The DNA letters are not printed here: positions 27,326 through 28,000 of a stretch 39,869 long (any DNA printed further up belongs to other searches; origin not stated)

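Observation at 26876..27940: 1.06-kb island between rpsG and fusA: a Cas2-fold basic protein plus a small acidic protein, framed by related palindromes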

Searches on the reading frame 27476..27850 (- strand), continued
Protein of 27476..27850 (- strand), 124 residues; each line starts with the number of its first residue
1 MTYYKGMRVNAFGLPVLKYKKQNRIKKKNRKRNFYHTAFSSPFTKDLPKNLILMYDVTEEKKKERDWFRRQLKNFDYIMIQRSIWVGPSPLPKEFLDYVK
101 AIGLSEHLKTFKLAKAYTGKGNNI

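Call 34: fold_search(model_id=the predicted structure, library=pdb)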
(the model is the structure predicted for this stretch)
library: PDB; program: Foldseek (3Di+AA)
matches with E <= 10: 375; with E <= 0.001: 0
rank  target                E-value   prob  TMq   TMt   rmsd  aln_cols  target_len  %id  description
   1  5zyf_A                3.8e-02  0.99  0.42  0.56   3.8        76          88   20  Crystal structure of Streptococcus pyogenes type II-A Cas2 (released 2018-08-15)
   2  5zyf_C                3.8e-02  0.98  0.38  0.53   3.7        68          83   24  Crystal structure of Streptococcus pyogenes type II-A Cas2 (released 2018-08-15)
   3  9h6t_A                3.8e-02  0.96  0.37  0.42   4.3        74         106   22  Partial Cas1-Cas2 CRISPR integrase complex bound to a half-integration product, Streptococcus thermophilus DGCC 7710 C (released 2026-02-18)
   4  3exc                  4.1e-02  0.98  0.40  0.59   3.3        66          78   26  Structure of the RNA'se SSO8090 from Sulfolobus solfataricus (released 2008-11-11)
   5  3znu_A                4.1e-02  0.63  0.31  0.37   6.3        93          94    8  Crystal structure of ClcF in crystal form 2 (released 2013-02-27)
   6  3zo7_E                5.0e-02  0.72  0.35  0.44   5.3        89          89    9  Crystal structure of ClcFE27A with substrate (released 2013-03-06)
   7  5xvp_E                5.3e-02  0.92  0.36  0.42   4.3        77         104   22  E. fae Cas1-Cas2/prespacer/target ternary complex revealing the fully integrated states (released 2017-10-04)
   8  5g4d                  5.3e-02  0.90  0.38  0.52   4.3        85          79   18  Crystal structure of the Cas2 in T.onnurineus (released 2016-07-27)
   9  4fpi_A                5.7e-02  0.69  0.35  0.42   6.2        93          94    9  Crystal Structure of 5-chloromuconolactone isomerase from Rhodococcus opacus 1CP (released 2013-04-24)
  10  5zyf_D                6.0e-02  0.91  0.39  0.52   4.2        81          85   21  Crystal structure of Streptococcus pyogenes type II-A Cas2 (released 2018-08-15)
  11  3znj_3                6.0e-02  0.51  0.30  0.36   6.7        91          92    6  Crystal structure of unliganded ClcF from R.opacus 1CP in crystal form 1. (released 2013-03-06)
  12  3znu_I                6.9e-02  0.54  0.31  0.38   6.0        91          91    8  Crystal structure of ClcF in crystal form 2 (released 2013-02-27)
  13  3zo7_D                6.9e-02  0.51  0.31  0.37   6.0        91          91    8  Crystal structure of ClcFE27A with substrate (released 2013-03-06)
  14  5xvn_F                7.3e-02  0.89  0.38  0.42   5.5        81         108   18  E. far Cas1-Cas2/prespacer binary complex (released 2017-10-04)
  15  7f84_A                7.3e-02  0.82  0.36  0.46   5.3        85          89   20  Crystal structure of CRISPR-associated Cas2c of Leptospira interrogans (released 2022-07-06)
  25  3ui3_B                1.2e-01  0.87  0.37  0.44   5.2        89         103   18  Structural and Biochemical Characterization of HP0315 from Helicobacter pylori as a VapD Protein with an Endoribonucle (released 2012-02-08)
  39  8a39_AP1              1.8e-01  0.84  0.42  0.18   7.4        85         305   13  Crystal Structure of PaaX from Escherichia coli W (released 2023-07-05)
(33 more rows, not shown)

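Call 38: search_protein_families(library=pfam, proteins=[P0129, P0130, P0133, P0143, P0153, P0200, P0239], max_evalue=0.01)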
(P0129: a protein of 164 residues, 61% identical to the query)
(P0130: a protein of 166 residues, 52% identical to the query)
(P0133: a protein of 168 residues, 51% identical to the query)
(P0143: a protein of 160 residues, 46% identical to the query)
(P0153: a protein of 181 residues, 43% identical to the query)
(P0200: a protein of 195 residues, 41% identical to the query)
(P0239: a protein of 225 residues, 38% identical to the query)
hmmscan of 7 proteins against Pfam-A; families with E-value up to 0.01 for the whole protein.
P0129 (164 aa): 2 families
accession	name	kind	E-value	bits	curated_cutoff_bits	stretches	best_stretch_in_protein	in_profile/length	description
PF20803.2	PaaX_M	-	2e-15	57.1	24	1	92-156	10-74/83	PaaX protein central Cas2-like domain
PF09827.14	CRISPR_Cas2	-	2e-05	25.1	23.8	1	91-140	3-48/74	CRISPR associated protein Cas2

P0130 (166 aa): 3 families
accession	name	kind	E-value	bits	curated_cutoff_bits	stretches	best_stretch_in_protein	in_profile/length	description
PF20803.2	PaaX_M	-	4.9e-12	46.2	24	1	96-157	9-70/83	PaaX protein central Cas2-like domain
PF09827.14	CRISPR_Cas2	-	5.7e-07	30.1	23.8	1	96-148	3-51/74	CRISPR associated protein Cas2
PF14947.12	HTH_45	-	0.0018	18.7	25.5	1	40-75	33-68/77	Winged helix-turn-helix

P0133 (168 aa): 2 families
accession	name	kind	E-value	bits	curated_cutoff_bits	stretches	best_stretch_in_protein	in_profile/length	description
PF20803.2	PaaX_M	-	6.7e-12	45.8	24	1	92-158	10-76/83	PaaX protein central Cas2-like domain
PF09827.14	CRISPR_Cas2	-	0.0006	20.4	23.8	1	91-142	3-50/74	CRISPR associated protein Cas2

P0143 (160 aa): 6 families
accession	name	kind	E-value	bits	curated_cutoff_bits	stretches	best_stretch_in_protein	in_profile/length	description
PF20803.2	PaaX_M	-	3.4e-15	56.4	24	1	91-153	9-71/83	PaaX protein central Cas2-like domain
PF09827.14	CRISPR_Cas2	-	7.4e-06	26.5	23.8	1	91-142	3-50/74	CRISPR associated protein Cas2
PF14947.12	HTH_45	-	0.0021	18.5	25.5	1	41-74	36-69/77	Winged helix-turn-helix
PF14338.12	Mrr_N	-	0.0024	18.4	29.5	1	40-71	53-85/87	Mrr N-terminal domain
PF12802.13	MarR_2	-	0.0035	17.9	27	1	19-55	16-51/61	MarR family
PF01325.25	Fe_dep_repress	-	0.008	16.8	26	0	31-55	29-53/60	Iron dependent repressor, N-terminal DNA binding domain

P0153 (181 aa): 2 families
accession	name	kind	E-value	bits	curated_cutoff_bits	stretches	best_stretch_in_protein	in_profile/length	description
PF20803.2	PaaX_M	-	2.2e-13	50.6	24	1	107-169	10-72/83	PaaX protein central Cas2-like domain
PF09827.14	CRISPR_Cas2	-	7.7e-06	26.4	23.8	1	106-158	3-51/74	CRISPR associated protein Cas2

P0200 (195 aa): 4 families
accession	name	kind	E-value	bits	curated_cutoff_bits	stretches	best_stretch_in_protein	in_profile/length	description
PF20803.2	PaaX_M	-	5.4e-11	42.9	24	1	124-184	10-70/83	PaaX protein central Cas2-like domain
PF09827.14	CRISPR_Cas2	-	6.7e-06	26.6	23.8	1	123-162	3-39/74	CRISPR associated protein Cas2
PF03551.20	PadR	-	0.0054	17.1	27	0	57-89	21-53/75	Transcriptional regulator PadR-like family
PF01978.25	TrmB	-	0.0068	16.7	25.6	0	62-93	31-62/68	Sugar-specific transcriptional regulator TrmB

P0239 (225 aa): 2 families
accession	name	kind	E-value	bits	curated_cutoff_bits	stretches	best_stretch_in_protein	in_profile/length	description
PF20803.2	PaaX_M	-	1.9e-16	60.4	24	1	158-221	10-73/83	PaaX protein central Cas2-like domain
PF14947.12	HTH_45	-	0.0041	17.5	25.5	1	99-138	29-68/77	Winged helix-turn-helix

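Call 42: find_encoding_contigs(protein=P0012, flank=4000, max_places=2)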
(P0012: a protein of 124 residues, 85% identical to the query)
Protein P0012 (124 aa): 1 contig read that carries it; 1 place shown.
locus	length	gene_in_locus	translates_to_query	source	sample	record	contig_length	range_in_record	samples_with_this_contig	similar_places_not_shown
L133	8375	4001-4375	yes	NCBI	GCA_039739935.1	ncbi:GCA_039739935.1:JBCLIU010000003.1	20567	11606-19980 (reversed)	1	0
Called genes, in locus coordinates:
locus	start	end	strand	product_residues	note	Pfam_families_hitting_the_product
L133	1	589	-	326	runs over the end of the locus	PF00303:Thymidylat_synt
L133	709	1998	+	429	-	PF00270:DEAD, PF00271:Helicase_C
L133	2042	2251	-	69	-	PF00830:Ribosomal_L28 (weak)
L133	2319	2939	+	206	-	PF02163:Peptidase_M50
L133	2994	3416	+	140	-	PF00164:Ribosom_S12_S23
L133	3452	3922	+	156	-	PF00177:Ribosomal_S7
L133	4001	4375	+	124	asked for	PF09827:CRISPR_Cas2 (weak), PF20803:PaaX_M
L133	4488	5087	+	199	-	-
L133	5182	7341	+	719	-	PF00009:GTP_EFTU, PF03144:GTP_EFTU_D2, PF22042:EF-G_D2, PF14492:EFG_III, PF16658:RF3_C (weak), PF03764:EFG_IV, PF00679:EFG_C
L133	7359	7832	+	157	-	PF00226:DnaJ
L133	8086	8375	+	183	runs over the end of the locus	PF18967:PycTM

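Call 43: find_encoding_contigs(protein=P0023, flank=4000, max_places=2)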
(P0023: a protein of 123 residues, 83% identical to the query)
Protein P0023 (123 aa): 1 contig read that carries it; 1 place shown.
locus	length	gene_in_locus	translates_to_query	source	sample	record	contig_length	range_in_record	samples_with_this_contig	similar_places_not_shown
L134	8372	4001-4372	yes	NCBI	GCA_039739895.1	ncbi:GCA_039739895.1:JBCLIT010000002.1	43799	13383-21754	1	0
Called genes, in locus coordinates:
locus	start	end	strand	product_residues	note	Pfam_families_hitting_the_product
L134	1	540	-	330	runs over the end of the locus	PF00303:Thymidylat_synt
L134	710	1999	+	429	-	PF00270:DEAD, PF00271:Helicase_C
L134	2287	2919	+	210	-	PF02163:Peptidase_M50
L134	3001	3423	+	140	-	PF00164:Ribosom_S12_S23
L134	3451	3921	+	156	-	PF00177:Ribosomal_S7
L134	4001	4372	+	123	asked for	PF09827:CRISPR_Cas2 (weak), PF20803:PaaX_M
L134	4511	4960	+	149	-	-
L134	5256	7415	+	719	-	PF00009:GTP_EFTU, PF03144:GTP_EFTU_D2, PF22042:EF-G_D2, PF14492:EFG_III, PF16658:RF3_C (weak), PF03764:EFG_IV, PF00679:EFG_C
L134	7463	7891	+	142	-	-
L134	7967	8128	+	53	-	PF04014:MazE_antitoxin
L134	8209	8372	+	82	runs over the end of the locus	-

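Call 44: find_encoding_contigs(protein=P0004, flank=4000, max_places=2)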
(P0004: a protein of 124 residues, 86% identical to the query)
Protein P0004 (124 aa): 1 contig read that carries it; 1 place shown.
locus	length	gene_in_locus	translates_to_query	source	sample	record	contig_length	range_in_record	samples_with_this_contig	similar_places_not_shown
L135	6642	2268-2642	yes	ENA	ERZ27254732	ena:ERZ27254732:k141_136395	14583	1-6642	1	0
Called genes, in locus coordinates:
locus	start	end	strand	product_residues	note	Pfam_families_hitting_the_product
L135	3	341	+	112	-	?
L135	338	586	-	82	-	PF00830:Ribosomal_L28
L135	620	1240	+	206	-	PF02163:Peptidase_M50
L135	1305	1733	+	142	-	PF00164:Ribosom_S12_S23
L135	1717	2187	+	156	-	PF00177:Ribosomal_S7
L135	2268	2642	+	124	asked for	PF09827:CRISPR_Cas2 (weak), PF20803:PaaX_M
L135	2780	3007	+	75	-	-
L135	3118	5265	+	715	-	PF00009:GTP_EFTU, PF03144:GTP_EFTU_D2, PF22042:EF-G_D2, PF14492:EFG_III, PF16658:RF3_C (weak), PF03764:EFG_IV, PF00679:EFG_C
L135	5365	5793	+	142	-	-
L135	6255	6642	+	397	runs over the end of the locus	PF00009:GTP_EFTU, PF03144:GTP_EFTU_D2, PF03143:GTP_EFTU_D3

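Call 50: find_encoding_contigs(protein=P0122, flank=3000, max_places=2)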
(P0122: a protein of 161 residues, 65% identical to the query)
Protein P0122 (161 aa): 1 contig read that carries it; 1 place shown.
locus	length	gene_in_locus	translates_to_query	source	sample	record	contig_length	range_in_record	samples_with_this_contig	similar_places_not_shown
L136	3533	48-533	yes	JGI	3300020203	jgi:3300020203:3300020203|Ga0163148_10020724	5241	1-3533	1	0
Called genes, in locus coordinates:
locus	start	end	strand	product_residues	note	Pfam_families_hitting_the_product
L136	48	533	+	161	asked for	PF09827:CRISPR_Cas2 (weak), PF20803:PaaX_M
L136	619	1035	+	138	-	PF01451:LMWPc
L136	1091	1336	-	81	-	PF00830:Ribosomal_L28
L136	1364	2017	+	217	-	PF02163:Peptidase_M50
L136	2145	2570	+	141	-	PF00164:Ribosom_S12_S23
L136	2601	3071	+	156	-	PF00177:Ribosomal_S7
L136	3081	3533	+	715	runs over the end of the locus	PF00009:GTP_EFTU, PF03144:GTP_EFTU_D2, PF22042:EF-G_D2, PF14492:EFG_III, PF16658:RF3_C (weak), PF03764:EFG_IV, PF00679:EFG_C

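Call 51: find_encoding_contigs(protein=P0129, flank=3000, max_places=2)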
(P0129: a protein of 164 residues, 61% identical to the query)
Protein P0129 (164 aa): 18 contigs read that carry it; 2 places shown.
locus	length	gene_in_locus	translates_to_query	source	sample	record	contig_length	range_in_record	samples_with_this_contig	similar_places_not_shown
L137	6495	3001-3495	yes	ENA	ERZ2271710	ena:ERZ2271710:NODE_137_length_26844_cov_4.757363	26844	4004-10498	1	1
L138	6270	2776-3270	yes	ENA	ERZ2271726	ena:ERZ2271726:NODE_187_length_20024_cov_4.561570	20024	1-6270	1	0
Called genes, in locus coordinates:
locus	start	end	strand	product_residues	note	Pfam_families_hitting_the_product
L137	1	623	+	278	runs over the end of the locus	PF00231:ATP-synt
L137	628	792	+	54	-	-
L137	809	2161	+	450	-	PF02874:ATP-synt_ab_N, PF00006:ATP-synt_ab, PF22919:ATP-synt_VA_C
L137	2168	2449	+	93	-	-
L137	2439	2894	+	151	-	PF02823:ATP-synt_DE_N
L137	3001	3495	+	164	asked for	PF20803:PaaX_M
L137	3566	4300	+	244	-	PF04402:SIMPL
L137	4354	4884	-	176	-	-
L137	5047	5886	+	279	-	PF06966:DUF1295, PF02544:Steroid_dh (weak)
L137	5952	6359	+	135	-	PF09945:DUF2177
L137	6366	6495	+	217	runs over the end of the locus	PF00590:TP_methylase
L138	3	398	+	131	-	?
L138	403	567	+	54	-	-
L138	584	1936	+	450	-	PF02874:ATP-synt_ab_N, PF00006:ATP-synt_ab, PF22919:ATP-synt_VA_C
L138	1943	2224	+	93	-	-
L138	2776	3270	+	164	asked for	PF20803:PaaX_M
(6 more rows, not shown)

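Call 60: search_protein_families(library=padloc, proteins=[window:27476-27850:-], max_evalue=1)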
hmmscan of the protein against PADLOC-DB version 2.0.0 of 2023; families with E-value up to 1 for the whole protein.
window:27476-27850:- (124 aa): 13 families
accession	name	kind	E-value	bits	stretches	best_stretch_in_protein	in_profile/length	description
PDLC00935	Cas2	-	2.9e-06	25.6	1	51-87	3-40/96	CRISPR-associated endonuclease Cas2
PDLC01649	Cas2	-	6.9e-06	24.3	1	51-93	3-41/70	"CAS-I,CAS-II,CAS-III,CAS-IV,CAS-V,CAS-VI; acquisition_2"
PDLC01251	Cas2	-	1.5e-05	23.2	1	51-87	3-36/84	"CAS-I,CAS-II,CAS-III,CAS-IV,CAS-V,CAS-VI; acquisition_2"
PDLC01525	Cas2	-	2.1e-05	23.1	1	52-90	4-40/90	"CAS-I,CAS-II,CAS-III,CAS-IV,CAS-V,CAS-VI; acquisition_2"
PDLC02072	Cas2_II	-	3.8e-05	21.8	1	51-86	8-46/72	-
PDLC02068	Cas2_II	-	5.1e-05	20.9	1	51-86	24-62/137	-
PDLC02069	Cas2_II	-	0.00085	17.7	1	51-86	3-41/130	-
PDLC01591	Cas2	-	0.0012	17.2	1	51-86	3-41/101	"CAS-I,CAS-II,CAS-III,CAS-IV,CAS-V,CAS-VI; acquisition_2"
PDLC02073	Cas2_II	-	0.0013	17.2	1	51-86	8-46/49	-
PDLC02070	Cas2_II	-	0.0021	16.4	1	50-87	2-37/89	-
PDLC01459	Cas2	-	0.0042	15.6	1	51-85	8-45/105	"CAS-I,CAS-II,CAS-III,CAS-IV,CAS-V,CAS-VI; acquisition_2"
PDLC01748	Cas2_IIIa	-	0.025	13.2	1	51-85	3-34/88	-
PDLC02075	Cas2a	-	0.026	12.9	1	51-87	3-37/85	-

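Call 61: search_protein_families(library=phrogs, proteins=[window:27476-27850:-], max_evalue=1)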
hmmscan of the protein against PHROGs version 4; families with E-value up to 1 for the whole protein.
window:27476-27850:- (124 aa): 1 family
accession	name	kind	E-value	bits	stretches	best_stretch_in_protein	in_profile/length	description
phrog_9026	-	unknown function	0.23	12.4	0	85-101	42-58/70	-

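Call 74: find_related_loci(query=A1, collection=viral_contigs, flank=3000)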
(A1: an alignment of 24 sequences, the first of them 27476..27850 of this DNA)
Query A1 (124 aa) in viral_contigs; peptide patterns used: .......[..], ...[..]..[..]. (x = any residue, [..] = any of these).
41 stretches matched a pattern, but none encodes a relative of the query by tblastn (E <= 1e-3).

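Call 75: find_related_loci(query=A1, collection=metagenome_contigs, flank=10000)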
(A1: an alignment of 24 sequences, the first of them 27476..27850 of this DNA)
Query A1 (124 aa) in metagenome_contigs; peptide patterns used: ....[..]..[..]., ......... (x = any residue, [..] = any of these).
599 stretches matched a pattern (row limit reached: there are more); 578 encode a relative of the query (tblastn E <= 1e-3); the best 80 are kept; 80 distinct loci.
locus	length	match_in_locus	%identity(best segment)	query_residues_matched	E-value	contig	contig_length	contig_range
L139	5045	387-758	86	1-124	4e-70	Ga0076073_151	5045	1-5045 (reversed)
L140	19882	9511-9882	85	1-124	8e-70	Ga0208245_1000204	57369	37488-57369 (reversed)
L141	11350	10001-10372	85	1-124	8e-70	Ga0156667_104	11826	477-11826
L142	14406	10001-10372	84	1-124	1e-68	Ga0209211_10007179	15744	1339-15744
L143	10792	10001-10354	87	3-120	9e-68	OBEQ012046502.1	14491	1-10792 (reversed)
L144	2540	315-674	84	1-120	9e-68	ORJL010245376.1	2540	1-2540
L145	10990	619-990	81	1-124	2e-66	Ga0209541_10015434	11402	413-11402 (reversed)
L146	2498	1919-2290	81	1-124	3e-67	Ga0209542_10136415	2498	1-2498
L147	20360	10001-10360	83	1-120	1e-65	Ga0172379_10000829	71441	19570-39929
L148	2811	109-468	84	1-120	2e-65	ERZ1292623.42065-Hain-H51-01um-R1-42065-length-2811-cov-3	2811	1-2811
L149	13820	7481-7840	81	1-120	2e-64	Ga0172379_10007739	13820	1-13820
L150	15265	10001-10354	85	1-118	1e-64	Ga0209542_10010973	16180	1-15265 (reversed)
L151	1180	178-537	78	1-120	1e-67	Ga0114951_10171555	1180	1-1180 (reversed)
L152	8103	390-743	82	3-120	5e-63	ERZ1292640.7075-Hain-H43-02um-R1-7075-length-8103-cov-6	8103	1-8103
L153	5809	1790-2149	80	1-120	1e-62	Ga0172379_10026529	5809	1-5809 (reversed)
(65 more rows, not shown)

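Call 80: predict_structure(alignment_id=A2)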
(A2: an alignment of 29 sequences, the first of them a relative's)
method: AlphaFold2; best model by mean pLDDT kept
length: 161 residues; sequences in the alignment: 29
mean_pLDDT: 92.1   pTM: 0.75
mean pLDDT of the five models: 92.1, 91.7, 91.4, 89.7, 88.9
residues with pLDDT >= 90: 127; 70-90: 28; 50-70: 6; < 50: 0
segments of 3 or more residues with pLDDT < 50: none
pLDDT, mean of each block of 10 residues (from residue 1): 85 74 78 92 96 93 94 90 96 98 95 97 98 97 97 96 81
secondary structure, 60 per line:
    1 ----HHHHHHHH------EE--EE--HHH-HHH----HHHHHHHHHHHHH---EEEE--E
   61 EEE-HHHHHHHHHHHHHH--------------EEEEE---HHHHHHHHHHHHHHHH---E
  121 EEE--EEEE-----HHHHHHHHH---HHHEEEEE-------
elements in order: H5-12 H38-50 E54-57 E60-63 H65-78 E93-97 H101-116 E120-123 E126-129 H135-143 E150-154
